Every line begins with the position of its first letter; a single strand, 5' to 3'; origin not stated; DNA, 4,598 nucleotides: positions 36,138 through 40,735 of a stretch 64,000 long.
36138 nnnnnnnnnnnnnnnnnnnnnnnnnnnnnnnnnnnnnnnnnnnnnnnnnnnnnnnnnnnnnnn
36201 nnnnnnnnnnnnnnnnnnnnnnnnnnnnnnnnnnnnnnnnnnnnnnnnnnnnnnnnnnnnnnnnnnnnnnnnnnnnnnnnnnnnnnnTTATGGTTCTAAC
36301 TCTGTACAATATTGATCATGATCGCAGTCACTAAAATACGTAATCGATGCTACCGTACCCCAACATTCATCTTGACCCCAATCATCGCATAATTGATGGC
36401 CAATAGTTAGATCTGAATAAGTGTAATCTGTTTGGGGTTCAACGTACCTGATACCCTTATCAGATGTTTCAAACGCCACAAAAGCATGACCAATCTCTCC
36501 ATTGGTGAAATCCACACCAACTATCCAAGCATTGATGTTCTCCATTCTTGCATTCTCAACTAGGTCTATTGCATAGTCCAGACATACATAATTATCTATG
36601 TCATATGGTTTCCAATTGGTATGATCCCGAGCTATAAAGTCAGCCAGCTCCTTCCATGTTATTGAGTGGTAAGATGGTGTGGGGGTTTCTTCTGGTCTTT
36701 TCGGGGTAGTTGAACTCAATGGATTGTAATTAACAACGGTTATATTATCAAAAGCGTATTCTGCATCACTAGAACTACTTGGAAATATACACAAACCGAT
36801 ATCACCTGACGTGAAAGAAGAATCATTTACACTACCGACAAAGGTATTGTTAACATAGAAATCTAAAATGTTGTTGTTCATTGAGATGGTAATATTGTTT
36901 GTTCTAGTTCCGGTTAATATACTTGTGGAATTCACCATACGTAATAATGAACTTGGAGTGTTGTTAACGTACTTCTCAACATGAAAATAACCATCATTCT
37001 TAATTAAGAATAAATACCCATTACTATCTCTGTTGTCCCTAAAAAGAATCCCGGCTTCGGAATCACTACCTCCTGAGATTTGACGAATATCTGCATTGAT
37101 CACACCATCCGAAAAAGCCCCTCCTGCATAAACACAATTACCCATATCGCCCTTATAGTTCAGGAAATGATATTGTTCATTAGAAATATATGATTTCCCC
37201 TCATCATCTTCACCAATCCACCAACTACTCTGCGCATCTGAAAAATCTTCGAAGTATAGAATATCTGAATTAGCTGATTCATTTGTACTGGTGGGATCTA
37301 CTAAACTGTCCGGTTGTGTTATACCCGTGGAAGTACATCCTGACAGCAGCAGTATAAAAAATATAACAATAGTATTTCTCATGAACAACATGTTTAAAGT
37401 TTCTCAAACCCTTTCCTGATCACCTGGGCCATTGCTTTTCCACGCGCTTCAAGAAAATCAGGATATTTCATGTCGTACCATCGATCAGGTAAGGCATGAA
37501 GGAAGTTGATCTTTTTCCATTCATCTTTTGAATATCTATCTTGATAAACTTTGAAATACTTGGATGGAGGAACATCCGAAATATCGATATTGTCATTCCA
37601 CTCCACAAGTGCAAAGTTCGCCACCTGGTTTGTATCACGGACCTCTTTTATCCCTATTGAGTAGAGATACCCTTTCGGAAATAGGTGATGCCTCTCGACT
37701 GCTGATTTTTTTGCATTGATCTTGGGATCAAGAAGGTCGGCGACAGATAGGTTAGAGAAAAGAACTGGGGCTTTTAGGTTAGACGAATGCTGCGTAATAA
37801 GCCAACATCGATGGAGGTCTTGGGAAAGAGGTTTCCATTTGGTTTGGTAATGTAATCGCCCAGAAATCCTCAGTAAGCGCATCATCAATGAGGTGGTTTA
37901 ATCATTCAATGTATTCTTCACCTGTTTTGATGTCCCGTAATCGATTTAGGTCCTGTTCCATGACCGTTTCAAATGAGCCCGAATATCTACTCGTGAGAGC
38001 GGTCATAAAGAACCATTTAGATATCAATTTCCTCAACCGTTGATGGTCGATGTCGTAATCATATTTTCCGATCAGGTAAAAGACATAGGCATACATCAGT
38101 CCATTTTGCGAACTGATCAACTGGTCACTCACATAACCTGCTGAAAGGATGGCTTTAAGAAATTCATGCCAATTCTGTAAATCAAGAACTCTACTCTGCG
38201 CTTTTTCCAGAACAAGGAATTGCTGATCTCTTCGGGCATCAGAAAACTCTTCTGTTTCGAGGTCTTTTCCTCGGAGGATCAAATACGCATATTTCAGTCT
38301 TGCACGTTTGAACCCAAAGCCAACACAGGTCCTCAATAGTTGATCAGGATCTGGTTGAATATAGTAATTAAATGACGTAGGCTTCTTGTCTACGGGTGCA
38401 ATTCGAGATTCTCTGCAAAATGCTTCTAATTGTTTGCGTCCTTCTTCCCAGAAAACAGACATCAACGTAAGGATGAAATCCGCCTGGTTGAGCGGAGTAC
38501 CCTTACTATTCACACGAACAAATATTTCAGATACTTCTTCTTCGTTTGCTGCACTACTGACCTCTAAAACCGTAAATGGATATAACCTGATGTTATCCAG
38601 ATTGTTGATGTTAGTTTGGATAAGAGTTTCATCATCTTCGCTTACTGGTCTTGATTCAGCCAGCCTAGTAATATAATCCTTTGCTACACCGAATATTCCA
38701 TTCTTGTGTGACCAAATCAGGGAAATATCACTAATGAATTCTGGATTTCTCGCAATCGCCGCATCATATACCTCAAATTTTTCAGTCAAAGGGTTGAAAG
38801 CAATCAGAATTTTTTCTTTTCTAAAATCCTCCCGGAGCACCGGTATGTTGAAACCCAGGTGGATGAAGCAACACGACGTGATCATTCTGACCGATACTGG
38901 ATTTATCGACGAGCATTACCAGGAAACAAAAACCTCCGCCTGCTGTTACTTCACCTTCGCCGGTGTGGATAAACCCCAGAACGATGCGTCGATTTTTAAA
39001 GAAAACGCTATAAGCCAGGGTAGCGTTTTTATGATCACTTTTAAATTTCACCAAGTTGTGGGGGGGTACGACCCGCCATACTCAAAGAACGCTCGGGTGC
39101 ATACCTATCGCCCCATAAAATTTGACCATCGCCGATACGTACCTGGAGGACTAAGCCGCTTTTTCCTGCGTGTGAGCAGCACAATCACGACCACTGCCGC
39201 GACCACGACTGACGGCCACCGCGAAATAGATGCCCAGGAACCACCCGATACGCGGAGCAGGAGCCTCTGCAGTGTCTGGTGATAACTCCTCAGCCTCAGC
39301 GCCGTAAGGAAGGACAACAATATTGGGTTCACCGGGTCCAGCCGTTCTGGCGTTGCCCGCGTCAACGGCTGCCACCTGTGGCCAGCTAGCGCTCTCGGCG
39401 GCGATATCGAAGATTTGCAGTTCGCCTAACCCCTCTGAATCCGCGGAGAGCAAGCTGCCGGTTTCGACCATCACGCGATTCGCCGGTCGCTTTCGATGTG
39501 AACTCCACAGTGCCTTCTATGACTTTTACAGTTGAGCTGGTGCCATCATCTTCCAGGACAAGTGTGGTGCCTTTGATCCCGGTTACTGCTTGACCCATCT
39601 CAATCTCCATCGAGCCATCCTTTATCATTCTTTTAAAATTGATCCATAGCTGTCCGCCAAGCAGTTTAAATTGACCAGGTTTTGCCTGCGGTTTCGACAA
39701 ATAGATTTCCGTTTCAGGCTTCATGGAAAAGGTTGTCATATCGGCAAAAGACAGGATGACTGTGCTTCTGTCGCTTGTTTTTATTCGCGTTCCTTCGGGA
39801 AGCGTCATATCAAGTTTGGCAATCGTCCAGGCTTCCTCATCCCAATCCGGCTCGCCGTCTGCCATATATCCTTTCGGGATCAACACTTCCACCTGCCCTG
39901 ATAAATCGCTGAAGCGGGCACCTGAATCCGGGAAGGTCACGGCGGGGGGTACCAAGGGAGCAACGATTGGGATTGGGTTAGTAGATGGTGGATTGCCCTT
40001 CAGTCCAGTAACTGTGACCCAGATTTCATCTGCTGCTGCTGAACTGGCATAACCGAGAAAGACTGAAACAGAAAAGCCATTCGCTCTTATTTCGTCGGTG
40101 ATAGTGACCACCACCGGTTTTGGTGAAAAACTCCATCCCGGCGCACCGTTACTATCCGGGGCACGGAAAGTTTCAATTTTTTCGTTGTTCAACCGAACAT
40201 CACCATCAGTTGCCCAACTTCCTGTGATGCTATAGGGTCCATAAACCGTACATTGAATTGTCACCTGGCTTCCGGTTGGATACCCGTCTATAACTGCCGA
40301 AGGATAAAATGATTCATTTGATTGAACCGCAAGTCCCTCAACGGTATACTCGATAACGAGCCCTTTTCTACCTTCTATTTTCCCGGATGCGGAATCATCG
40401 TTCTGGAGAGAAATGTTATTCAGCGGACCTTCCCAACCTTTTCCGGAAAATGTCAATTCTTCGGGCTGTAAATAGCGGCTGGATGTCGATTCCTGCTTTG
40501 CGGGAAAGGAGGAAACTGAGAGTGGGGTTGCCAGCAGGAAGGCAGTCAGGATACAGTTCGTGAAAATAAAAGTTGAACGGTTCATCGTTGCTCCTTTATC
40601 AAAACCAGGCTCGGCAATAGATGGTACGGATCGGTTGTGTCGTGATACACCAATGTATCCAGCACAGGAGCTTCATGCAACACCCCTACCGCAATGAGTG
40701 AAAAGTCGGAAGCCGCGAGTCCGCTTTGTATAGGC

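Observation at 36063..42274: Four same-strand copies of a modular ~55-nt element partition two AT-richer cassettes next to the tRNA, with no integrase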

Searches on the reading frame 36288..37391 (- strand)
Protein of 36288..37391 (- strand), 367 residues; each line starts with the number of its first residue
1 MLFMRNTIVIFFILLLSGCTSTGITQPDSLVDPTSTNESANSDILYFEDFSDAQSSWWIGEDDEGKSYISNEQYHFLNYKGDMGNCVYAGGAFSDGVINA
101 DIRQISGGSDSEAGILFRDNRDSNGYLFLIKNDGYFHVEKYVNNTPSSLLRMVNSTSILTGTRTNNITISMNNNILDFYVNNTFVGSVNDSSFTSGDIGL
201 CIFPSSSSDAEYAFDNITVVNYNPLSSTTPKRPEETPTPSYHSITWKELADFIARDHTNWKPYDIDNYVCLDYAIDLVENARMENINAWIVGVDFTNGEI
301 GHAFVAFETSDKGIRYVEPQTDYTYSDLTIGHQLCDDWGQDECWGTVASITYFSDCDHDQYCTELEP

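Call 25: search_protein_families(library=pfam, proteins=[window:36288-37391:-], max_evalue=0.01)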
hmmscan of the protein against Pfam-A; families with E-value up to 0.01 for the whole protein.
window:36288-37391:- (367 aa): 0 families

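Call 79: search_protein_families(library=padloc, proteins=[window:36288-37391:-], max_evalue=0.001)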
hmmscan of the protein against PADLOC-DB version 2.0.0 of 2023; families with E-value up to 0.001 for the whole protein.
window:36288-37391:- (367 aa): 0 families

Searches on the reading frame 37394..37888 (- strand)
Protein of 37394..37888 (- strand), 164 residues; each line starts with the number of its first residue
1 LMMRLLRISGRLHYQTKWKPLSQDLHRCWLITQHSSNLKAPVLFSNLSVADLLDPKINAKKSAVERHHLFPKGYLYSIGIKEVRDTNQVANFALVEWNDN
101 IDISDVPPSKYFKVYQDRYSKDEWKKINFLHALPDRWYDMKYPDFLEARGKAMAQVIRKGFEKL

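Call 25: search_protein_families(library=pfam, proteins=[window:37394-37888:-], max_evalue=0.01)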
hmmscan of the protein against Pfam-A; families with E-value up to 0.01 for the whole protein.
window:37394-37888:- (164 aa): 0 families

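Call 79: search_protein_families(library=padloc, proteins=[window:37394-37888:-], max_evalue=0.001)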
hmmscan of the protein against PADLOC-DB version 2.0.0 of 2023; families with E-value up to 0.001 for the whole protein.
window:37394-37888:- (164 aa): 1 family
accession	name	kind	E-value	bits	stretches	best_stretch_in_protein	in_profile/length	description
PDLC04151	HEC-05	-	8.2e-05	19.5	1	51-160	475-592/600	-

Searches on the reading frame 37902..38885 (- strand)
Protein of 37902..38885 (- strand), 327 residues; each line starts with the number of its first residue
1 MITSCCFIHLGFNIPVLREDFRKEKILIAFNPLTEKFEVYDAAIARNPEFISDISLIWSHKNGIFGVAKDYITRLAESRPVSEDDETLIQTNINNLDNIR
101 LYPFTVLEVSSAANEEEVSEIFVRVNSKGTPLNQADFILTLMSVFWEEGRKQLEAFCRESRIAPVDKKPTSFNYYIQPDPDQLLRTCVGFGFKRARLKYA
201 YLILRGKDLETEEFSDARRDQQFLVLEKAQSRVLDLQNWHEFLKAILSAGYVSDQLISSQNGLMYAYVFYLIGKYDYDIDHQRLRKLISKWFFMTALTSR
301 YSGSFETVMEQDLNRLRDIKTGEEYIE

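Call 25: search_protein_families(library=pfam, proteins=[window:37902-38885:-], max_evalue=0.01)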
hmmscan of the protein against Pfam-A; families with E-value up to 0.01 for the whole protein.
window:37902-38885:- (327 aa): 1 family
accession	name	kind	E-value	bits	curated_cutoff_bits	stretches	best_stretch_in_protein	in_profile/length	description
PF03235.19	GmrSD_N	-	4.3e-07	30.7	33.2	1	82-139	136-195/199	GmrSD restriction endonuclease, N-terminal domain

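Call 79: search_protein_families(library=padloc, proteins=[window:37902-38885:-], max_evalue=0.001)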
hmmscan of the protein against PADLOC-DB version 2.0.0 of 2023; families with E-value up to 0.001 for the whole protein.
window:37902-38885:- (327 aa): 3 families
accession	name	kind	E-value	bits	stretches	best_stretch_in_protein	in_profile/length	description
PDLC04151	HEC-05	-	2.7e-11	40.9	1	112-159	244-293/600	-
PDLC04709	PDC-M55C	-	2.6e-07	27.7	0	256-323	329-392/554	-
PDLC04150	HEC-05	-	7.8e-05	19.7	1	57-148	177-266/583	-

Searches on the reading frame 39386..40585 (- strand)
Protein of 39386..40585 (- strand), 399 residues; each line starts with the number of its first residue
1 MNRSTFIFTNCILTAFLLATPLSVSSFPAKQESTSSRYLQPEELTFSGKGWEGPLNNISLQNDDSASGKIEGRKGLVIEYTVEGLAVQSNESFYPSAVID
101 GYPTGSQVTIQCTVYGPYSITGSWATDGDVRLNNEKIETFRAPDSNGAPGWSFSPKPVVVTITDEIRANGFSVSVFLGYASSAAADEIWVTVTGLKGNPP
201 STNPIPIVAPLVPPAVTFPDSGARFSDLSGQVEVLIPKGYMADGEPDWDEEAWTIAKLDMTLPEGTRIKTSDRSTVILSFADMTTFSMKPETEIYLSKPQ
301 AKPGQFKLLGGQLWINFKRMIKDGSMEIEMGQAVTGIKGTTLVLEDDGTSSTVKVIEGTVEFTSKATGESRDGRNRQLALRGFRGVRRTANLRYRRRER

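Call 25: search_protein_families(library=pfam, proteins=[window:39386-40585:-], max_evalue=0.01)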
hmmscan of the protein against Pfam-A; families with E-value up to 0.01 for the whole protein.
window:39386-40585:- (399 aa): 1 family
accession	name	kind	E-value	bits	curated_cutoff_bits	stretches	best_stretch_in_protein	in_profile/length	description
PF04773.18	FecR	-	1.5e-11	45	24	1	267-361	2-97/97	FecR protein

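Call 79: search_protein_families(library=padloc, proteins=[window:39386-40585:-], max_evalue=0.001)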
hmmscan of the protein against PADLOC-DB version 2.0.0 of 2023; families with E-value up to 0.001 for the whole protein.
window:39386-40585:- (399 aa): 0 families
